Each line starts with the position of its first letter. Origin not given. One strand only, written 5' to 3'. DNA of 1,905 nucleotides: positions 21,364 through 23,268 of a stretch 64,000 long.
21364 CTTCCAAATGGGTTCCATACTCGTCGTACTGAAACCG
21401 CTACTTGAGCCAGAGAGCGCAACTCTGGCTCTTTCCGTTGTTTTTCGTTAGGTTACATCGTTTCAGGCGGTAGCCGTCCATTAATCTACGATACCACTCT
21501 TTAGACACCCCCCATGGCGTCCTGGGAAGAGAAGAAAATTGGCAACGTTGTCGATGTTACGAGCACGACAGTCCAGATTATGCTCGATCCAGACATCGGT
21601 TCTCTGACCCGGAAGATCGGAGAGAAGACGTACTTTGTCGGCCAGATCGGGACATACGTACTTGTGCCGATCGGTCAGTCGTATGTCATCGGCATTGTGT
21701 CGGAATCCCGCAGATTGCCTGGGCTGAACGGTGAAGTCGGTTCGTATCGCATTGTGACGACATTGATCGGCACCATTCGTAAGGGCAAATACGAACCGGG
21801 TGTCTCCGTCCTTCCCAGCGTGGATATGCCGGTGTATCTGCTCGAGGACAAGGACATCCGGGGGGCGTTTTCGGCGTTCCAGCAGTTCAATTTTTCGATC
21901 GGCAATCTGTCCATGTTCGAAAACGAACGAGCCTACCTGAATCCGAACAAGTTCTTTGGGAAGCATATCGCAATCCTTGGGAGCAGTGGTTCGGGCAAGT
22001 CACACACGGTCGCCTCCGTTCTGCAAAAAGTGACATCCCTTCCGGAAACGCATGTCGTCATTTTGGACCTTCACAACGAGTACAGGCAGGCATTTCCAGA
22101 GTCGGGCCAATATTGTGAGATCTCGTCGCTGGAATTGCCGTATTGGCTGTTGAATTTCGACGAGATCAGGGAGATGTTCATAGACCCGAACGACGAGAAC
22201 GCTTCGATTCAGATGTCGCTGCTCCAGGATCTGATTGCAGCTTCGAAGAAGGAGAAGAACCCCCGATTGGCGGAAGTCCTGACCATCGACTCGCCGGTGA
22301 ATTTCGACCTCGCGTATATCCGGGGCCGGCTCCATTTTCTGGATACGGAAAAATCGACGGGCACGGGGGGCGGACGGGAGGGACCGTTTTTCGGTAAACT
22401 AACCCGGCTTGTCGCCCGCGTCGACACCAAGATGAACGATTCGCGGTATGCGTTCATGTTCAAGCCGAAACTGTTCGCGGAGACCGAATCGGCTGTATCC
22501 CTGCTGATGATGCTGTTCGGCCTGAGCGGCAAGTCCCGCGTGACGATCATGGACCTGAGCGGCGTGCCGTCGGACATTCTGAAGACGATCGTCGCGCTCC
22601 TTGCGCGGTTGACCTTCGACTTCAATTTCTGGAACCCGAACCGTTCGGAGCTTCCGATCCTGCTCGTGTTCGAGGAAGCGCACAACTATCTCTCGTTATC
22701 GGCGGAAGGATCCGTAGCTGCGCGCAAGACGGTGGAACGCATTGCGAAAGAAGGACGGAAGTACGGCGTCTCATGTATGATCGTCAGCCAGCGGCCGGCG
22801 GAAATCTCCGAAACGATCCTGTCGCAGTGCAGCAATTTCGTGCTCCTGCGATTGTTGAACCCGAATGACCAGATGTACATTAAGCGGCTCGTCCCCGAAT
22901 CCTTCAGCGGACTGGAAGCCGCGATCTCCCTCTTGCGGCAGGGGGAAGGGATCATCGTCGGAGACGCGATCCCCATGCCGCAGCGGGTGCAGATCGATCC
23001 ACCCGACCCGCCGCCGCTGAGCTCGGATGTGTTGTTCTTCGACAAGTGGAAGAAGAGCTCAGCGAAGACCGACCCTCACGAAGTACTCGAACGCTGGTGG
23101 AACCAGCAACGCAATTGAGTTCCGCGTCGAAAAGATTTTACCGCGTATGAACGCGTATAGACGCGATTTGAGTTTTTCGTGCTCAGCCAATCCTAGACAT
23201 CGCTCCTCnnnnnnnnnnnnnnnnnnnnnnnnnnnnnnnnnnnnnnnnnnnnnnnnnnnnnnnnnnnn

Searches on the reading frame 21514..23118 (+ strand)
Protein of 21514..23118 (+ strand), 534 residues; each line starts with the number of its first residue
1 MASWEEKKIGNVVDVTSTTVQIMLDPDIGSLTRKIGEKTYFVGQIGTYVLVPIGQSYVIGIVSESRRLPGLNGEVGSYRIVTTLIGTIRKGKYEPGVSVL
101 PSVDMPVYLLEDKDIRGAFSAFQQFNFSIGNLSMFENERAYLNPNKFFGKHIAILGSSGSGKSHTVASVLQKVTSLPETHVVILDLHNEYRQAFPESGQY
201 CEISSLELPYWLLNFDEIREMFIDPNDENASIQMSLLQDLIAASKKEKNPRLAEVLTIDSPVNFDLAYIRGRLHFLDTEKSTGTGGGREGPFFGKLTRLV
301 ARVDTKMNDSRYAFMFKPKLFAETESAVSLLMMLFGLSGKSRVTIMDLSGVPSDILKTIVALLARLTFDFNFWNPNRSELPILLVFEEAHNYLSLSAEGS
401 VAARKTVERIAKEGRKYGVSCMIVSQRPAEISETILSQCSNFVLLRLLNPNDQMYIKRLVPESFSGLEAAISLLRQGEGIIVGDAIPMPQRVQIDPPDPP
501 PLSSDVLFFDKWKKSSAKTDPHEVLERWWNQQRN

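Call 3: search_protein_families(library=pfam, proteins=[window:21514-23118:+], max_evalue=0.01)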
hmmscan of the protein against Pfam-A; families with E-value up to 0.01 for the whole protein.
window:21514-23118:+ (534 aa): 7 families
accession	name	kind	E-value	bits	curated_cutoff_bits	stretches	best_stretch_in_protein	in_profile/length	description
PF01935.23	DUF87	-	1e-34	121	23.2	1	128-365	2-218/220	Helicase HerA, central domain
PF12846.13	AAA_10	-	1.3e-05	24.8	27.5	1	150-203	22-77/362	AAA-like domain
PF01580.24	FtsK_SpoIIIE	-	7.8e-05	22.7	24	0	146-171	39-61/221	FtsK/SpoIIIE family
PF10412.15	TrwB_AAD_bind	-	9.1e-05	21.9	20.5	1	150-198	16-63/387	Type IV secretion-system coupling protein DNA-binding domain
PF05872.18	HerA_C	-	0.00027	20.1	22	1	382-460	259-336/502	Helicase HerA-like C-terminal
PF19044.6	P-loop_TraG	-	0.0011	18.2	25.8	1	151-192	31-71/413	TraG P-loop domain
PF06414.18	Zeta_toxin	-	0.006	16.5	22.3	0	154-196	21-60/199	Zeta toxin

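Call 8: find_homologous_proteins(query=window:21514-23118:+, max_evalue=0.00001)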
Query window:21514-23118:+ (534 aa): 7766 proteins with E <= 0.00001 among 8000 candidates; the best 120 are listed.
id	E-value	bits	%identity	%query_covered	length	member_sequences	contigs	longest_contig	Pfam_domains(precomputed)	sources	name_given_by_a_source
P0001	0.0e+0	1199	100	100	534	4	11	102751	PF01935.24,PF12846.14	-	-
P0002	0.0e+0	1019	84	100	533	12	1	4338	PF01935.24,PF12846.14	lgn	-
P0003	7.4e-297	1003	81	100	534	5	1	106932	PF01935.24,PF01580.25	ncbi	-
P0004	3.3e-271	918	74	100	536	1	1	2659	PF01935.24,PF01580.25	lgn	-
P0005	1.0e-264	897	72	99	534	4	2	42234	PF01935.24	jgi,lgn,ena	-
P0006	1.4e-260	883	71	99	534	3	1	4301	PF01935.24,PF12846.14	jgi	jgi:hypothetical protein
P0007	2.2e-259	879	72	99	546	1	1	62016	PF01935.24,PF12846.14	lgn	-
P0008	7.0e-259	878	71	99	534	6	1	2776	PF01935.24,PF05872.19,PF12846.14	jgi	jgi:hypothetical protein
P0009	2.2e-253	859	68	99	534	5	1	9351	PF01935.24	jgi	jgi:hypothetical protein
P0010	3.9e-249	845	68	100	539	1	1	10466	PF01935.24,PF12846.14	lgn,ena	-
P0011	6.5e-246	835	67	99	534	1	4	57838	PF01935.24,PF12846.14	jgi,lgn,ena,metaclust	metaclust:\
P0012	1.1e-245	834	66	99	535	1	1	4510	PF01935.24,PF12846.14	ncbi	-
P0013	1.3e-245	834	67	99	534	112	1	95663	PF01935.24,PF05872.19,PF12846.14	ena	-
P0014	4.4e-245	832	65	99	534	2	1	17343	PF01935.24,PF12846.14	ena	-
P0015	6.4e-245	831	66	99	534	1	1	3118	PF01935.24,PF12846.14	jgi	-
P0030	2.2e-240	817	66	99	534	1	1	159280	PF01935.24,PF05872.19,PF12846.14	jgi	jgi:hypothetical protein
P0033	2.6e-239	813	65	99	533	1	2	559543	PF01935.24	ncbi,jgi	jgi:hypothetical protein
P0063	1.7e-232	790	64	99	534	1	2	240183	PF01935.24,PF12846.14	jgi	jgi:hypothetical protein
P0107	1.7e-209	715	58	99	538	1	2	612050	PF10412.16,PF01935.24,PF12846.14,PF01580.25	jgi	jgi:hypothetical protein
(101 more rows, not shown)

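Call 9: find_encoding_contigs(protein=P0107, flank=10000, max_places=2)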
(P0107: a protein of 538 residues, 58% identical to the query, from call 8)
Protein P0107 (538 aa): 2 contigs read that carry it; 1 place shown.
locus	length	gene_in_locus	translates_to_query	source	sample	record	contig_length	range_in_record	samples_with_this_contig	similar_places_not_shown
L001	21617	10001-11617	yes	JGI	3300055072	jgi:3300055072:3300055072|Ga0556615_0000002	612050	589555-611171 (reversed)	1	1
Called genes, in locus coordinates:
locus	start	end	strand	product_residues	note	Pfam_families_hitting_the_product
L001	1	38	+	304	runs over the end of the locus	PF05345:He_PIG (faint), PF17892:Cadherin_5 (faint), PF17963:Big_9 (faint), PF18962:Por_Secre_tail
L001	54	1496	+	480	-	PF02012:BNR (faint), PF15902:Sortilin-Vps10 (faint), PF18962:Por_Secre_tail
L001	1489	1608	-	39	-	-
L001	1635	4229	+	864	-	PF01624:MutS_I, PF05188:MutS_II, PF05192:MutS_III, PF05190:MutS_IV, PF00488:MutS_V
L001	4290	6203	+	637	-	PF18962:Por_Secre_tail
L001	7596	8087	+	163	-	PF05163:DinB, PF04978:MST (weak), PF12867:DinB_2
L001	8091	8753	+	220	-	PF07920:DUF1684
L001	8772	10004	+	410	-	PF07228:SpoIIE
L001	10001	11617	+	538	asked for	PF01580:FtsK_SpoIIIE (faint), PF01935:DUF87, PF10412:TrwB_AAD_bind (faint), PF12846:AAA_10 (faint)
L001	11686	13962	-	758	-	PF07995:GSDH, PF00041:fn3 (faint), PF18962:Por_Secre_tail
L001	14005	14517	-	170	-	PF13534:Fer4_17 (faint), PF12797:Fer4_2 (faint), PF13183:Fer4_8 (weak), PF13237:Fer4_10, PF14697:Fer4_21 (faint), PF12838:Fer4_7, PF13187:Fer4_9, PF00037:Fer4, +2 more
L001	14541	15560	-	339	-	PF00146:NADHdh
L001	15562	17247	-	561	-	PF00111:Fer2, PF13510:Fer2_4, PF10588:NADH-G_4Fe-4S_3, PF22117:Fer4_Nqo3, PF04879:Molybdop_Fe4S4 (weak), PF22151:Fer4_NDSU1, PF00384:Molybdopterin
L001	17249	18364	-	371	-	PF05222:AlaDh_PNT_N, PF07992:Pyr_redox_2 (weak), PF01262:AlaDh_PNT_C, PF02826:2-Hacid_dh_C (weak), PF00070:Pyr_redox (weak)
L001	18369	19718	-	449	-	PF00675:Peptidase_M16, PF05193:Peptidase_M16_C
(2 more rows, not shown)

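Call 10: find_encoding_contigs(protein=P0033, flank=10000, max_places=2)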
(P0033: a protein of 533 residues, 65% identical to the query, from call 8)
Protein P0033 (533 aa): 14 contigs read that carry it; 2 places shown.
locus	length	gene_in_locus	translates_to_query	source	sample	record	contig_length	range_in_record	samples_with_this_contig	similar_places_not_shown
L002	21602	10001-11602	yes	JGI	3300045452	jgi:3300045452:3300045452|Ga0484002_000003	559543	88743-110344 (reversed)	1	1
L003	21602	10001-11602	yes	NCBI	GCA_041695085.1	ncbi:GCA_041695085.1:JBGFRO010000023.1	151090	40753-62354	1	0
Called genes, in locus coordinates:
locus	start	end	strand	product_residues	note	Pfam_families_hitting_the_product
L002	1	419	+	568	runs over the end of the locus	PF04307:YdjM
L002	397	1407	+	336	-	PF13191:AAA_16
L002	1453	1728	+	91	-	-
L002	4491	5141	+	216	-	PF02666:PS_Dcarbxylase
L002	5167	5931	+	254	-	PF01066:CDP-OH_P_transf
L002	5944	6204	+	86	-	PF02700:PurS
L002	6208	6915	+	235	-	PF13507:GATase_5, PF01965:DJ-1_PfpI (weak), PF07685:GATase_3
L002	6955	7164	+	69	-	PF02416:TatA_B_E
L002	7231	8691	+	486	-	PF01425:Amidase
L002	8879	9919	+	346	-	PF02629:CoA_binding, PF13380:CoA_binding_2 (weak), PF00549:Ligase_CoA, PF13607:Succ_CoA_lig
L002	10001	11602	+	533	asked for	PF01935:DUF87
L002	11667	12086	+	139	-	PF00334:NDK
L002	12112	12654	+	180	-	PF28549:NDPSase_N, PF00293:NUDIX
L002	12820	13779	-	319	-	PF03102:NeuB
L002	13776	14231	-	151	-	-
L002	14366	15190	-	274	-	PF00106:adh_short, PF01370:Epimerase (weak), PF08659:KR (faint), PF13561:adh_short_C2, PF00106:adh_short (weak)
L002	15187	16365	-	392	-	PF00202:Aminotran_3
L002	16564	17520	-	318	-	PF02779:Transket_pyr, PF02780:Transketolase_C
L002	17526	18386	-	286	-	PF00456:Transketolase_N, PF13292:DXP_synthase_N (weak)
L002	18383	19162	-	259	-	PF02348:CTP_transf_3, PF12804:NTP_transf_3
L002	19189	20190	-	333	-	PF02350:Epimerase_2 (weak)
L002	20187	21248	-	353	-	PF03706:LPG_synthase_TM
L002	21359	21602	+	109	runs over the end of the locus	-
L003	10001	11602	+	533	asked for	PF01935:DUF87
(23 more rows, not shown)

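Call 12: find_related_loci(query=A1, collection=genome_contigs, flank=10000)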
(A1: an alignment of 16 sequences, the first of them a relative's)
Query A1 (534 aa) in genome_contigs; peptide patterns used: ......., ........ (x = any residue, [..] = any of these).
600 stretches matched a pattern (row limit reached: there are more); 589 encode a relative of the query (tblastn E <= 1e-3); the best 80 are kept; 80 distinct loci.
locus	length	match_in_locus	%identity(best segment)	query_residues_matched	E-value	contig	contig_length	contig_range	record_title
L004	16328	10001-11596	72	4-533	0e+0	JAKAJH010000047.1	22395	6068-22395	MAG: Bacteroidetes bacterium isolate WY3.bin82 NODE_3694_length_22395_cov_1.611640, whole genome shotgun sequence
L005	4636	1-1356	87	83-534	0e+0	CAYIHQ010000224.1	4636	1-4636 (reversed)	MAG TPA_asm: uncultured Ignavibacteriaceae bacterium isolate ERP119705_co22_105 genome assembly, contig: NODE_13969_leng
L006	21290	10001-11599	66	4-534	0e+0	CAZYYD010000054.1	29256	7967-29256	MAG TPA_asm: uncultured Ignavibacteriaceae bacterium isolate SRP178699_co1_24 genome assembly, contig: NODE_1721_length_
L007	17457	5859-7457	67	4-534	0e+0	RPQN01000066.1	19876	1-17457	MAG: Ignavibacteriae bacterium isolate metabat2.334 metabat2.334_Contig_543475, whole genome shotgun sequence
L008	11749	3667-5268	65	4-534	0e+0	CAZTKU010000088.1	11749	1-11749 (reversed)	MAG TPA_asm: uncultured Ignavibacteriaceae bacterium isolate binchicken_co119_451 genome assembly, contig: NODE_7306_len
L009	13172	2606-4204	58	5-533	0e+0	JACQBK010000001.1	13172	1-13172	MAG: Ignavibacteriales bacterium isolate NC_groundwater_940_Pr1_S-0.2um_46_57 Montesol18-Sp2_coassembly_scaffold_152546,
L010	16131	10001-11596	58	6-533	0e+0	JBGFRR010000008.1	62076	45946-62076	MAG: Bacteroidota bacterium isolate BA1A45.2019.Bin.9 NODE_659_length_62076_cov_26.904947, whole genome shotgun sequence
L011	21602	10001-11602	57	5-533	0e+0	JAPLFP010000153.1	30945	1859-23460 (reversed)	MAG: Ignavibacteriales bacterium isolate LacPavin_0920_SED5_MAG_52_10 LacPavin_0920_SED5_scaffold_2643395, whole genome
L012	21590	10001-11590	57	5-533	0e+0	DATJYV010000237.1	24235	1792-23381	MAG TPA_asm: Bacteroidota bacterium isolate SMAG_U15161 k141_2924240, whole genome shotgun sequence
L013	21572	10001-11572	55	4-533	0e+0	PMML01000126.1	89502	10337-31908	MAG: Ignavibacteriae bacterium isolate fen_1254 73.20100900_E1D.45_contig_1280, whole genome shotgun sequence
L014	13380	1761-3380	51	6-534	0e+0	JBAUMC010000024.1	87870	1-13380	MAG: Bacteroidota bacterium isolate MFD05467_ilm_asm_bin20 k127_116301, whole genome shotgun sequence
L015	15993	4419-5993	50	5-533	0e+0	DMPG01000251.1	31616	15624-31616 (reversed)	MAG TPA_asm: Bacteroidetes bacterium isolate UBA8401 contig_23561, whole genome shotgun sequence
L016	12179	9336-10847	50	26-533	3e-170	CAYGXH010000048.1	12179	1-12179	MAG TPA_asm: uncultured Chlorobiaceae bacterium isolate ERP119294_co1_130 genome assembly, contig: NODE_7031_length_1217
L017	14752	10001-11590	48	5-534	8e-170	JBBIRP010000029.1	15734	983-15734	MAG: Ignavibacteriales bacterium isolate PFF170222_bin_352 NODE_427_length_15734_cov_3.941131, whole genome shotgun sequ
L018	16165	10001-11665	38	9-533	9e-121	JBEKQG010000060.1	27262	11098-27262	MAG: Terriglobales bacterium isolate SPRUCE 482 SPRUCE_482_60, whole genome shotgun sequence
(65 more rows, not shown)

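Call 14: find_encoding_contigs(protein=window:21514-23118:+, flank=10000, max_places=4)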
Protein window:21514-23118:+ (534 aa): 17 contigs read that carry it; 4 places shown.
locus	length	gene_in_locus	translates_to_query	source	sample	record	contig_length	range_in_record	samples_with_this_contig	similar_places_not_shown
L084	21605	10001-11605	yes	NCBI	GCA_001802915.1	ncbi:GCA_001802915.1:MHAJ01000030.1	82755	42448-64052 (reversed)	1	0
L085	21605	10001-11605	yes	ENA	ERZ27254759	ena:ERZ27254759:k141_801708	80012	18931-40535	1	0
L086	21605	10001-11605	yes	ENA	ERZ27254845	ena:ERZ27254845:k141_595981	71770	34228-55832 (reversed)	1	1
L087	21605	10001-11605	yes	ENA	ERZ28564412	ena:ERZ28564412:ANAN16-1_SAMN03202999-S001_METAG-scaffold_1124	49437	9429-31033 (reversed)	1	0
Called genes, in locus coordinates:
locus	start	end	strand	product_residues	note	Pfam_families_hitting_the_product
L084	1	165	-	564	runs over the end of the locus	PF00027:cNMP_binding, PF01590:GAF, PF13185:GAF_2, PF13492:GAF_3, PF07228:SpoIIE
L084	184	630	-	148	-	-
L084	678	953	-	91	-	-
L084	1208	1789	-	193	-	-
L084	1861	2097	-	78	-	PF13490:zf-HC2 (weak)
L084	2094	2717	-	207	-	PF12645:HTH_16 (weak), PF04542:Sigma70_r2, PF08281:Sigma70_r4_2, PF04545:Sigma70_r4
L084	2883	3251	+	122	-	PF00085:Thioredoxin, PF13098:Thioredoxin_2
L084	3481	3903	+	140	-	-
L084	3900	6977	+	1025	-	PF07494:Reg_prop (faint), PF07495:Y_Y_Y, PF07730:HisKA_3, PF02518:HATPase_c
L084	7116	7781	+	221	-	PF00072:Response_reg, PF08281:Sigma70_r4_2 (weak), PF00196:GerE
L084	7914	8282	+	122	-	PF00072:Response_reg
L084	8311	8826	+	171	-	-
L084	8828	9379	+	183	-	-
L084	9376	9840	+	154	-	-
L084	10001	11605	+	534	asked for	PF01935:DUF87, PF12846:AAA_10 (faint)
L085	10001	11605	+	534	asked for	PF01935:DUF87, PF12846:AAA_10 (faint)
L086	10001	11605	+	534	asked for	PF01935:DUF87, PF12846:AAA_10 (faint)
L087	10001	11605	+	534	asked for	PF01935:DUF87, PF12846:AAA_10 (faint)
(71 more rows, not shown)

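Call 25: find_encoding_contigs(protein=P0003, flank=10000, max_places=1)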
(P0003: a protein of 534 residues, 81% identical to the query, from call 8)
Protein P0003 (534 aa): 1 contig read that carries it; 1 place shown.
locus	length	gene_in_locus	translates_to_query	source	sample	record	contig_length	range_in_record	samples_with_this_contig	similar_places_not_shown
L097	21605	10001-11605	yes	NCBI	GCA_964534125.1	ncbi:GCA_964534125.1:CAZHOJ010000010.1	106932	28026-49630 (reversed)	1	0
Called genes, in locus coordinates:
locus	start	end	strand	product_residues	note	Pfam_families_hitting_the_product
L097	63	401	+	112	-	PF02627:CMD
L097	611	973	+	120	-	PF00581:Rhodanese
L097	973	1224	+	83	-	-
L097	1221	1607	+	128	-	PF03625:DUF302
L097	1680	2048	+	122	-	PF00085:Thioredoxin, PF13098:Thioredoxin_2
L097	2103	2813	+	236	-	PF00657:Lipase_GDSL (weak), PF13472:Lipase_GDSL_2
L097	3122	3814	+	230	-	PF01590:GAF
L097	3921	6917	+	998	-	PF07494:Reg_prop (faint), PF13581:HATPase_c_2 (faint), PF07495:Y_Y_Y, PF07730:HisKA_3, PF02518:HATPase_c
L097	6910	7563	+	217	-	PF00072:Response_reg, PF00196:GerE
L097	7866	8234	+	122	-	PF00072:Response_reg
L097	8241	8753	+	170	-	-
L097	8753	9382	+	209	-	-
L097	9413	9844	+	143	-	-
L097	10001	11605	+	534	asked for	PF01580:FtsK_SpoIIIE (faint), PF01935:DUF87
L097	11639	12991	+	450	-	PF00482:T2SSF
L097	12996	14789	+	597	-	PF00437:T2SSE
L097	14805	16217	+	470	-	-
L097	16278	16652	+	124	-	PF00072:Response_reg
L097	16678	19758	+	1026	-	PF00672:HAMP, PF01590:GAF, PF13185:GAF_2, PF00512:HisKA, PF02518:HATPase_c, PF00072:Response_reg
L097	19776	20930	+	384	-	PF00072:Response_reg, PF00512:HisKA, PF02518:HATPase_c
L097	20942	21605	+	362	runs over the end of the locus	PF00072:Response_reg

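Call 26: find_encoding_contigs(protein=P0007, flank=10000, max_places=1)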
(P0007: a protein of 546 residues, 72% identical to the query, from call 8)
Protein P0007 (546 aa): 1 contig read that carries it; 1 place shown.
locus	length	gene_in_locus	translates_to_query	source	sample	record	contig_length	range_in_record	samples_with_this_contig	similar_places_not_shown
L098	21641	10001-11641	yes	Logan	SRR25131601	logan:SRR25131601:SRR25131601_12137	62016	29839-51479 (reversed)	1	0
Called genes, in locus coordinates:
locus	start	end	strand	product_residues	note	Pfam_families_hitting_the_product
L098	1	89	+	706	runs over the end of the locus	PF02897:Peptidase_S9_N, PF00326:Peptidase_S9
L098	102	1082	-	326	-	PF00248:Aldo_ket_red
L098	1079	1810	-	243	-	PF03740:PdxJ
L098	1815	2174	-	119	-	PF00072:Response_reg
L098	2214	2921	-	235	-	PF21842:DUF6901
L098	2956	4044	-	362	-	PF00072:Response_reg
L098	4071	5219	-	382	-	PF00072:Response_reg, PF00512:HisKA, PF02518:HATPase_c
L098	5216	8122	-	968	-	PF05227:CHASE3 (weak), PF00672:HAMP, PF13185:GAF_2 (weak), PF00512:HisKA, PF02518:HATPase_c, PF00072:Response_reg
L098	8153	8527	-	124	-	PF00072:Response_reg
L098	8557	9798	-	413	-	PF00072:Response_reg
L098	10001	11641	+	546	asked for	PF01935:DUF87, PF12846:AAA_10 (faint)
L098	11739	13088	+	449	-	PF00482:T2SSF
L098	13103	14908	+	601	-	PF00437:T2SSE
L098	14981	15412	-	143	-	-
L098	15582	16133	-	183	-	-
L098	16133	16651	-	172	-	-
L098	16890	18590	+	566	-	-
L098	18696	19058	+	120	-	PF08378:NERD, PF02021:UPF0102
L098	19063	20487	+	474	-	PF02749:QRPTase_N (faint), PF17767:NAPRTase_N, PF04095:NAPRTase (weak), PF17956:NAPRTase_C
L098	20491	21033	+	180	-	PF00857:Isochorismatase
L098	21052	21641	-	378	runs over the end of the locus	PF16125:DUF4837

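Call 27: find_encoding_contigs(protein=P0005, flank=10000, max_places=1)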
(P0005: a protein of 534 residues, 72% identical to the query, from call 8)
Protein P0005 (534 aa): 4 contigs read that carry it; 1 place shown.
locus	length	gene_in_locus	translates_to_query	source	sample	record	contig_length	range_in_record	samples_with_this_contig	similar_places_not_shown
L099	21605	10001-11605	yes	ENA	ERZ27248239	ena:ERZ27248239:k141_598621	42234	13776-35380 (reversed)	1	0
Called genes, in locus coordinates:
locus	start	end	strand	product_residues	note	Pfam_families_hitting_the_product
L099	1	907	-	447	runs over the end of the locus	PF00482:T2SSF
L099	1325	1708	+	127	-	-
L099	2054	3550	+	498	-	PF00072:Response_reg (weak)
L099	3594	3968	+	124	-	PF00072:Response_reg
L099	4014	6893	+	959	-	PF00672:HAMP (weak), PF01590:GAF (weak), PF13185:GAF_2, PF00512:HisKA, PF02518:HATPase_c, PF00072:Response_reg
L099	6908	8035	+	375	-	PF00072:Response_reg, PF00512:HisKA, PF02518:HATPase_c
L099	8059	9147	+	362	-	PF00072:Response_reg, PF02518:HATPase_c (weak)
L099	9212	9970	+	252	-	PF21842:DUF6901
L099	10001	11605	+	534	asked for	PF01935:DUF87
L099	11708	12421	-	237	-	-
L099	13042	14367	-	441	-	PF00291:PALP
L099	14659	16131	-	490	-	PF00324:AA_permease, PF13520:AA_permease_2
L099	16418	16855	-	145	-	PF00903:Glyoxalase, PF13468:Glyoxalase_3 (weak), PF13669:Glyoxalase_4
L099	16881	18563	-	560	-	PF01642:MM_CoA_mutase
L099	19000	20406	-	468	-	PF02085:Cytochrom_CIII (faint), PF09699:Paired_CXXCH_1 (faint), PF14522:Cytochrome_C7 (faint), PF18962:Por_Secre_tail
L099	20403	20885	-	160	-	PF07719:TPR_2 (faint), PF14559:TPR_19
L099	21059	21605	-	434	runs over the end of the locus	PF00989:PAS, PF08448:PAS_4, PF13188:PAS_8 (weak), PF13426:PAS_9, PF00158:Sigma54_activat, PF14532:Sigma54_activ_2, PF25601:AAA_lid_14, PF02954:HTH_8, +2 more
